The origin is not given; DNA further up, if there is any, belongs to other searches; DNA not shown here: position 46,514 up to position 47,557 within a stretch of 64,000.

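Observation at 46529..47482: Rhodopsin cassette is compositionally foreign (about 56 % GC vs about 68 % flanks) and abuts tRNA-Pro: signature of horizontal acquisition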

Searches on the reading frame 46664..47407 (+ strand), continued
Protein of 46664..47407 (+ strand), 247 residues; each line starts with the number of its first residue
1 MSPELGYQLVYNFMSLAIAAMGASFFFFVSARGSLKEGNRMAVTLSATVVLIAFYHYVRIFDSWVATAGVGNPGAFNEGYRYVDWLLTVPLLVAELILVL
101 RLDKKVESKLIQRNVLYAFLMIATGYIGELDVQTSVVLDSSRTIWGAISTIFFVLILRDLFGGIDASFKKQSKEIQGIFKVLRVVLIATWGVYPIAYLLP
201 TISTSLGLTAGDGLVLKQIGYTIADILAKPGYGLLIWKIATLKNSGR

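Call 34: search_solved_structures(query=window:46664-47404:+, show_alignments=2)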
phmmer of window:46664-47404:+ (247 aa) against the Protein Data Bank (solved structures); distinct sequences matched with E-value up to 0.001: 155 (the best 60 are shown).
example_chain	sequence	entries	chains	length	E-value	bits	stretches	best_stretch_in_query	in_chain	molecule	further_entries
3ddl_A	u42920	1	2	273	1.6e-53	184.7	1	7-244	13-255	Xanthorhodopsin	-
9hfk_A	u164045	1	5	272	5.8e-53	182.8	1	7-244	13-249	Bacteriorhodopsin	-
9wfa_A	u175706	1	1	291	7e-53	182.6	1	7-243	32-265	psXR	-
6nwd_A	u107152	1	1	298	4e-51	176.8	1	7-244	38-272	Gll0198 protein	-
7ytb_A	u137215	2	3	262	4.6e-44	153.7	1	7-244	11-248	Kin4B8 | Xanthorhodopsin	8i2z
5azd_A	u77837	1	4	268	6.2e-44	153.3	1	6-244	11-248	Bacteriorhodopsin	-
8jh0_A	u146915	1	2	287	7.7e-27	97.3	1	4-242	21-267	Xanthorhodopsin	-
9jtq_A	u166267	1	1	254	1.3e-24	90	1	8-237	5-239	Rhodopsin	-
6rf4_A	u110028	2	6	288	2.3e-24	89.3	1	4-241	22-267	Sodium pumping rhodopsin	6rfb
6rf3_A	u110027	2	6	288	2.4e-24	89.2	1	4-241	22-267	Sodium pumping rhodopsin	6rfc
6ybz_A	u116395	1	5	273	3.4e-24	88.7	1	4-241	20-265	Sodium pumping rhodopsin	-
6yby_A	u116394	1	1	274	3.4e-24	88.7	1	4-241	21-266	Sodium pumping rhodopsin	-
6rex_A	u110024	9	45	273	4.5e-24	88.3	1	4-241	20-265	Sodium pumping rhodopsin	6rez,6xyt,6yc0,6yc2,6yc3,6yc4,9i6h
7q36_A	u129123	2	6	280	5e-24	88.1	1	4-241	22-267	Sodium pumping rhodopsin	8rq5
4xtl_A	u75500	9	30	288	5.5e-24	88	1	4-241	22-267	Sodium pumping rhodopsin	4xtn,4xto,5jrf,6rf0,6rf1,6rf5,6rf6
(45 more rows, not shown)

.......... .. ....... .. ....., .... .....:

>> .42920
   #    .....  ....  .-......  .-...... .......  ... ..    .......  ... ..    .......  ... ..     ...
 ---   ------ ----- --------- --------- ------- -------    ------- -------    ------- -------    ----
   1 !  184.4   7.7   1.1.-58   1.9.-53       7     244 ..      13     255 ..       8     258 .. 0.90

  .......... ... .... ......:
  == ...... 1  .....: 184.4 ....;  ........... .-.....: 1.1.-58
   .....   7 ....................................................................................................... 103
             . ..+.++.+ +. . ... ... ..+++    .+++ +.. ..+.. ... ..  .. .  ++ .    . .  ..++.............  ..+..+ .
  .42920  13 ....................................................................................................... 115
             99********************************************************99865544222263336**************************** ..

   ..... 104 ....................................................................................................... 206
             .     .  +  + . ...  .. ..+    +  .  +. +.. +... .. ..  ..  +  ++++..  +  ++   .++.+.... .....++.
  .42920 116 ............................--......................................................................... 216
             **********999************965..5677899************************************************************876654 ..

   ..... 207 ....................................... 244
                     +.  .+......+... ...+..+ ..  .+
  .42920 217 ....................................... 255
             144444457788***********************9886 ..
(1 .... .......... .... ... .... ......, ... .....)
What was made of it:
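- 46664..47407 (+): Xanthorhodopsin-type microbial rhodopsin ORF (247 aa, DTE motif, retinal-binding Lys). The best solved relative is xanthorhodopsin 3DDL, E 1.6e-53 (call 34).
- On Microbial (type-1) rhodopsin, xanthorhodopsin-like proton pumps: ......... aligns with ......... of xanthorhodopsin 3DDL (call 34). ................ aligns column for column with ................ of 3DDL (call 34). Query 'TIWGAIS' aligns with XR 'GLWGFLS' (call 34).
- Closest known: Xanthorhodopsin of Salinibacter ruber. Same: It is the best sequence match among solved structures (E 1.6e-53 over residues 7-244; call 34).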

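Call 36: list_cluster_members(proteins=[L002:16473-18314:+, L002:7114-8301:-, L002:8352-9896:-, L003:9566-10861:-, L003:13726-15231:-, L003:6070-7293:+, L004:11914-13332:-, L004:10940-11914:-, L004:13332-14312:-, P0102])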
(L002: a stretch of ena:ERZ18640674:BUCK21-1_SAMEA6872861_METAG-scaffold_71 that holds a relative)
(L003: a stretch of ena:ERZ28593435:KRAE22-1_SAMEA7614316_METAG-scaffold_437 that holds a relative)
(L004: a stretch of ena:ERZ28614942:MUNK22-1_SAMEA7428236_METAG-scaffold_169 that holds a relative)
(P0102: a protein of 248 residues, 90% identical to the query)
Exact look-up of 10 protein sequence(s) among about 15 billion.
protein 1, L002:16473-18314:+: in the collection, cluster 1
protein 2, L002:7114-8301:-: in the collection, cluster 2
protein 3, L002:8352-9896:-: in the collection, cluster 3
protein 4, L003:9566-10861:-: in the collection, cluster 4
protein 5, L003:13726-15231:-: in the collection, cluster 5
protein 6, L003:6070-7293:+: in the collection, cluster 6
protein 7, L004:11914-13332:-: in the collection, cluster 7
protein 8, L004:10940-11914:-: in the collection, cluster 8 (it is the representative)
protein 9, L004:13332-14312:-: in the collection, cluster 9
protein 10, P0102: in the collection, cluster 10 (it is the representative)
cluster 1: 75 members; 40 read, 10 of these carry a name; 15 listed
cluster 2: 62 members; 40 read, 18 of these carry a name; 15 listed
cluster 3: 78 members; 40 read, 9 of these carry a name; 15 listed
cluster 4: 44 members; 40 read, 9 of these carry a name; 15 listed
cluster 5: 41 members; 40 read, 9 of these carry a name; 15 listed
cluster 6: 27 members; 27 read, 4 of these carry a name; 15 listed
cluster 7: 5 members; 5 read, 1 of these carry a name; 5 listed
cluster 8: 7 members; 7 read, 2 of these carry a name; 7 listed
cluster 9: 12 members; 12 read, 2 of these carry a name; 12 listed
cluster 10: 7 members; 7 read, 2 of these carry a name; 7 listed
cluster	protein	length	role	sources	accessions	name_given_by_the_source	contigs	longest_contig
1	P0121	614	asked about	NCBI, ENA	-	-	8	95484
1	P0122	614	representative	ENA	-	-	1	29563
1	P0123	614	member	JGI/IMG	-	phosphoenolpyruvate carboxykinase (GTP)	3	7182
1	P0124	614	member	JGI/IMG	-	phosphoenolpyruvate carboxykinase (GTP)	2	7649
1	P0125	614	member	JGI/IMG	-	phosphoenolpyruvate carboxykinase (GTP)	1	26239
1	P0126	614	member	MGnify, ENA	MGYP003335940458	CR=1 FL=1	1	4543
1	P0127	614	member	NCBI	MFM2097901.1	MAG: hypothetical protein RIT06_529 [Chloroflexota bacterium]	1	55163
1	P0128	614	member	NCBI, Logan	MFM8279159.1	MAG: phosphoenolpyruvate carboxykinase (GTP) [Candidatus Limnocylindrus sp.]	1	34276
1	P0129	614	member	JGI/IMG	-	phosphoenolpyruvate carboxykinase (GTP)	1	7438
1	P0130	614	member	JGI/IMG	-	phosphoenolpyruvate carboxykinase (GTP)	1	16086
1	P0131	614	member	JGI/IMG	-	phosphoenolpyruvate carboxykinase (GTP)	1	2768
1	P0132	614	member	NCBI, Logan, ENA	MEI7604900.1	MAG: phosphoenolpyruvate carboxykinase (GTP) [Chloroflexota bacterium]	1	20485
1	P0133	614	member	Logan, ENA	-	-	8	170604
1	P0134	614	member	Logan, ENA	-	-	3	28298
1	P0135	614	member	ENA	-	-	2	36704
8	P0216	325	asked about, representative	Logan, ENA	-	-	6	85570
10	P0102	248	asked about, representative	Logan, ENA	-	-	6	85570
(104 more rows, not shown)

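Call 37: find_homologous_proteins(query=P0216, max_evalue=1e-20)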
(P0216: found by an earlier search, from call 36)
Query P0216 (325 aa): 7246 proteins with E <= 1e-20 among 8000 candidates; the best 120 are listed.
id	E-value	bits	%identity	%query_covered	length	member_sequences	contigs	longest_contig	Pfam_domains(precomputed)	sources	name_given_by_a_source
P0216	8.9e-188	641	100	100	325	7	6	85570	PF20618.4,PF07479.20,PF01210.30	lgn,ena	-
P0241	8.6e-113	395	65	100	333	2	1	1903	PF20618.4,PF07479.20,PF01210.30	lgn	-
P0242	9.7e-112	392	66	100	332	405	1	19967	PF20618.4,PF07479.20,PF01210.30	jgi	jgi:glycerol-3-phosphate dehydrogenase (NAD(P)+)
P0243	4.0e-111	389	66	100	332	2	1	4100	PF20618.4,PF07479.20,PF01210.30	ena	-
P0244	8.0e-111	388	66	100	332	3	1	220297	PF20618.4,PF07479.20,PF01210.30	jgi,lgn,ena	-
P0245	2.4e-110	387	66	100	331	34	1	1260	PF20618.4,PF07479.20,PF01210.30,PF03447.23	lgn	-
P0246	3.7e-110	386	65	100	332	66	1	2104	PF20618.4,PF07479.20,PF01210.30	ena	-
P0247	1.2e-109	385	65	100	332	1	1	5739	PF20618.4,PF07479.20,PF01210.30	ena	-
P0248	3.8e-109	383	67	100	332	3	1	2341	PF20618.4,PF07479.20,PF01210.30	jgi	jgi:glycerol-3-phosphate dehydrogenase (NAD(P)+)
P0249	9.4e-109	382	64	100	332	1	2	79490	PF20618.4,PF07479.20,PF01210.30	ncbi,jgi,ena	jgi:glycerol-3-phosphate dehydrogenase (NAD(P)+)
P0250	1.6e-108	381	64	100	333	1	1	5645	PF20618.4,PF07479.20,PF01210.30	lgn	-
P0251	1.7e-108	381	65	100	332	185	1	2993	PF20618.4,PF07479.20,PF01210.30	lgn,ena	-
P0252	1.8e-108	381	65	100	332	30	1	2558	PF20618.4,PF07479.20,PF01210.30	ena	-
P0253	2.3e-108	380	64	100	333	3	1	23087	PF20618.4,PF07479.20,PF01210.30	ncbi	-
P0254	3.5e-108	380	64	100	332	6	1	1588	PF20618.4,PF07479.20,PF01210.30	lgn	-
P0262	3.2e-107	377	62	100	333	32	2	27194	PF20618.4,PF07479.20,PF01210.30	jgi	jgi:glycerol-3-phosphate dehydrogenase (NAD(P)+)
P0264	1.2e-105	371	65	100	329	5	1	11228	PF20618.4,PF07479.20,PF01210.30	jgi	-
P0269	7.9e-105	369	65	100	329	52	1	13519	PF20618.4,PF07479.20,PF01210.30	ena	-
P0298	2.8e-97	344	61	100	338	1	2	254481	PF20618.4,PF07479.20,PF01210.30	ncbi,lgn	-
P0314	8.0e-94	333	58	100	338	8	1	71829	PF20618.4,PF07479.20,PF01210.30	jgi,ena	-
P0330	3.3e-63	232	49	99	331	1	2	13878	PF20618.4,PF07479.20,PF02558.23,PF01210.30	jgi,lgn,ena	-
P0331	5.4e-62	228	46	98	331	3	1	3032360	PF20618.4,PF07479.20,PF02558.23,PF01210.30,PF03807.24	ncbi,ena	-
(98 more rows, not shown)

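Call 38: find_encoding_contigs(protein=P0298, flank=8000, max_places=1)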
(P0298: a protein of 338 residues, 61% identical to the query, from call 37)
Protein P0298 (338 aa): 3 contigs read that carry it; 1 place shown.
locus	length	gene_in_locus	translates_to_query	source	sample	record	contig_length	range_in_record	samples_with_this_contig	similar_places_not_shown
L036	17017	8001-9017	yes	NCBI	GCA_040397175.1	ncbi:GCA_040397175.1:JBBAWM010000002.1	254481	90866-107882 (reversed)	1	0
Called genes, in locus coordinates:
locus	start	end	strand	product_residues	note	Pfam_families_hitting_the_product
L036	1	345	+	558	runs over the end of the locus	PF02463:SMC_N, PF13476:AAA_23, PF13304:AAA_21 (faint)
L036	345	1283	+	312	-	PF02899:Phage_int_SAM_1 (weak), PF00589:Phage_integrase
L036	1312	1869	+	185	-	-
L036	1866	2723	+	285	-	PF02616:SMC_ScpA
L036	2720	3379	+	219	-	PF04079:SMC_ScpB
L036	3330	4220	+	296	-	PF00849:PseudoU_synth_2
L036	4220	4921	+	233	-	PF02224:Cytidylate_kin, PF13189:Cytidylate_kin2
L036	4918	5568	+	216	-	PF01553:Acyltransferase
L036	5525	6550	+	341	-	PF02401:LYTB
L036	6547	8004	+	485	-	PF03193:RsgA_GTPase (faint), PF00009:GTP_EFTU (weak), PF01926:MMR_HSR1, PF02421:FeoB_N, PF01926:MMR_HSR1, PF02421:FeoB_N, PF00009:GTP_EFTU, PF14714:KH_dom-like, +4 more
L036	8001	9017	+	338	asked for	PF01210:NAD_Gly3P_dh_N, PF07479:NAD_Gly3P_dh_C, PF20618:GPD_NAD_C_bact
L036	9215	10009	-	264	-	PF01036:Bac_rhodopsin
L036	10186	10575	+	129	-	PF14229:DUF4332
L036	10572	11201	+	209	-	PF07314:Lit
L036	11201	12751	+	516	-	PF01040:UbiA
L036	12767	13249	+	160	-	PF00994:MoCF_biosynth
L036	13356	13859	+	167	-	PF22811:Zn_ribbon_NrdR, PF03477:ATP-cone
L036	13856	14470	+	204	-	PF06559:DCD_N, PF22769:DCD, PF22569:DCD_C (weak)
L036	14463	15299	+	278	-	PF00753:Lactamase_B (weak)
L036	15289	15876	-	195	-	PF08534:Redoxin, PF00578:AhpC-TSA, PF00085:Thioredoxin (weak), PF13905:Thioredoxin_8 (weak)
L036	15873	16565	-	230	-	PF02683:DsbD_TM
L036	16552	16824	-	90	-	PF05768:Glrx-like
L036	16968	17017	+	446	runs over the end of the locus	PF05977:MFS_3, PF07690:MFS_1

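Call 39: find_encoding_contigs(protein=P0314, flank=8000, max_places=1)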
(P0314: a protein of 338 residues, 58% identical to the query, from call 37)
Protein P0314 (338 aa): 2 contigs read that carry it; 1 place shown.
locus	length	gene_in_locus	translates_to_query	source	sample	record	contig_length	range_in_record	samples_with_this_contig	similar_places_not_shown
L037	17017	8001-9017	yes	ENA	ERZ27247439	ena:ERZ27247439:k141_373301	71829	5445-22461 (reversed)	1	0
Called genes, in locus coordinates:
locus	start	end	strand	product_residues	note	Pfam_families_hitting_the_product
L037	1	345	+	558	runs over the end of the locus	PF13476:AAA_23, PF13304:AAA_21 (faint), PF02463:SMC_N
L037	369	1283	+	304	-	PF02899:Phage_int_SAM_1 (weak), PF00589:Phage_integrase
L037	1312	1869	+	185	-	-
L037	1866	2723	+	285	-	PF02616:SMC_ScpA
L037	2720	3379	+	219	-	PF04079:SMC_ScpB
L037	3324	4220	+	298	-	PF00849:PseudoU_synth_2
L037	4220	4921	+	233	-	PF02224:Cytidylate_kin, PF13189:Cytidylate_kin2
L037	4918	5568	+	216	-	PF01553:Acyltransferase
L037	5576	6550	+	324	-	PF02401:LYTB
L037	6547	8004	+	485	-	PF00005:ABC_tran (faint), PF00009:GTP_EFTU, PF01926:MMR_HSR1, PF02421:FeoB_N, PF01926:MMR_HSR1, PF02421:FeoB_N, PF00009:GTP_EFTU, PF14714:KH_dom-like, +6 more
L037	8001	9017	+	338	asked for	PF01210:NAD_Gly3P_dh_N, PF07479:NAD_Gly3P_dh_C, PF20618:GPD_NAD_C_bact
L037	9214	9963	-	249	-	PF01036:Bac_rhodopsin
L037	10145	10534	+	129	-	PF14229:DUF4332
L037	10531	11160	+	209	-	PF07314:Lit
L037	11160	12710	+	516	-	PF01040:UbiA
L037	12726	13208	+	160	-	PF00994:MoCF_biosynth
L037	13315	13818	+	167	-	PF22811:Zn_ribbon_NrdR, PF03477:ATP-cone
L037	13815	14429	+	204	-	PF06559:DCD_N, PF22769:DCD, PF22569:DCD_C (weak)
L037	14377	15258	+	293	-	PF00753:Lactamase_B (weak)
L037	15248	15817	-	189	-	PF00578:AhpC-TSA, PF00085:Thioredoxin (faint), PF08534:Redoxin, PF13905:Thioredoxin_8 (weak)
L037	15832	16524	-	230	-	PF02683:DsbD_TM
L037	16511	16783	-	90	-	PF05768:Glrx-like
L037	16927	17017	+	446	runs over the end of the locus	PF05977:MFS_3, PF07690:MFS_1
